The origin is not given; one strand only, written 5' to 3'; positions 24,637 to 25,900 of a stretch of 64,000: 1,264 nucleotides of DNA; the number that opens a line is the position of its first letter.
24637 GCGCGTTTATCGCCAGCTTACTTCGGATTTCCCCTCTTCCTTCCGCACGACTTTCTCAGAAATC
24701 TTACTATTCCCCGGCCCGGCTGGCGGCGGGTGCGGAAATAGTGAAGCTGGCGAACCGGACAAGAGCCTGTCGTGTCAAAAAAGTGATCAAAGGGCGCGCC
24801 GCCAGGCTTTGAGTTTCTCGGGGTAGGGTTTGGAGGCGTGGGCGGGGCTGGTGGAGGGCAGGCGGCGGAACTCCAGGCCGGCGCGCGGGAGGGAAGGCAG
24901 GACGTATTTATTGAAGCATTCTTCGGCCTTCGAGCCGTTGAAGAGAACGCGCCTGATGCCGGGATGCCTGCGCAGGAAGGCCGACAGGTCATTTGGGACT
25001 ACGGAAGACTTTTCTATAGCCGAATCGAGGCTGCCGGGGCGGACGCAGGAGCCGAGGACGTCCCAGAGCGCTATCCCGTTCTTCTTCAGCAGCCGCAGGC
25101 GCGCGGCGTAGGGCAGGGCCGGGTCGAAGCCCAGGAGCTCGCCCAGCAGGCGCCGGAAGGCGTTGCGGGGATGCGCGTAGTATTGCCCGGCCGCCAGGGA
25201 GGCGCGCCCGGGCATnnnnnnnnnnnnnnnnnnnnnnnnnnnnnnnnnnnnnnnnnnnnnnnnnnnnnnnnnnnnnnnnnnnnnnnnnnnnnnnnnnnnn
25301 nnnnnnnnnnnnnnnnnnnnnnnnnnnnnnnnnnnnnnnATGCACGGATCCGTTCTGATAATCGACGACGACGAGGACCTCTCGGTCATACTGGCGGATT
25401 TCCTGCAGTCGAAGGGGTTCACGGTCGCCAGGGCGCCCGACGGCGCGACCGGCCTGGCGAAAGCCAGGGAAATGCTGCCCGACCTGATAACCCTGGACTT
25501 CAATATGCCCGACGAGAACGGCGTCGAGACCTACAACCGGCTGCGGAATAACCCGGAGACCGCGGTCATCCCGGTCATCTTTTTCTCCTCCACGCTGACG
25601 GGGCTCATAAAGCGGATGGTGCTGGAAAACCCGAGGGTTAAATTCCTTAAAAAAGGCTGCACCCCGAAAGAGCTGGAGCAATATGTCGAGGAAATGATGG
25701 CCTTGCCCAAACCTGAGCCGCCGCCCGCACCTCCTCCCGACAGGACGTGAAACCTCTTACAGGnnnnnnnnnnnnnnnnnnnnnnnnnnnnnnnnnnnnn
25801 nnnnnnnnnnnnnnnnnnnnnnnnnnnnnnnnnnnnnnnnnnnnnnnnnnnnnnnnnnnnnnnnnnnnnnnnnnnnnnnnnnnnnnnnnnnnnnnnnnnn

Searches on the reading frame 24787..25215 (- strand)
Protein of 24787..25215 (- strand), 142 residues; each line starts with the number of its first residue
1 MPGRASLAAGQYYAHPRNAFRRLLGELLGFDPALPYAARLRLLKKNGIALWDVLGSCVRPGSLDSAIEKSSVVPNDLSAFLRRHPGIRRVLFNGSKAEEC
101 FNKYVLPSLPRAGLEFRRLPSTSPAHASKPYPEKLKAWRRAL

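Call 74: search_protein_families(library=pfam, proteins=[window:24787-25215:-], max_evalue=0.001)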
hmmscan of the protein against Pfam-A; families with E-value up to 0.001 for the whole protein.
window:24787-25215:- (142 aa): 1 family
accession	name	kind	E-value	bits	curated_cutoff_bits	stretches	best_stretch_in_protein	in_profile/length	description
PF03167.25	UDG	-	9.6e-05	22.9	24.3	1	2-139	17-138/141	Uracil DNA glycosylase superfamily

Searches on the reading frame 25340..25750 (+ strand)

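Call 74: search_protein_families(library=pfam, proteins=[window:25340-25750:+], max_evalue=0.001)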
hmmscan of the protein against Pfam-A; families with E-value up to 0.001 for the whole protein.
window:25340-25750:+ (136 aa): 1 family
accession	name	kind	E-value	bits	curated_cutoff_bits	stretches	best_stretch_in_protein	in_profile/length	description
PF00072.30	Response_reg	-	4.9e-20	72.2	30.2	1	5-116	1-110/111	Response regulator receiver domain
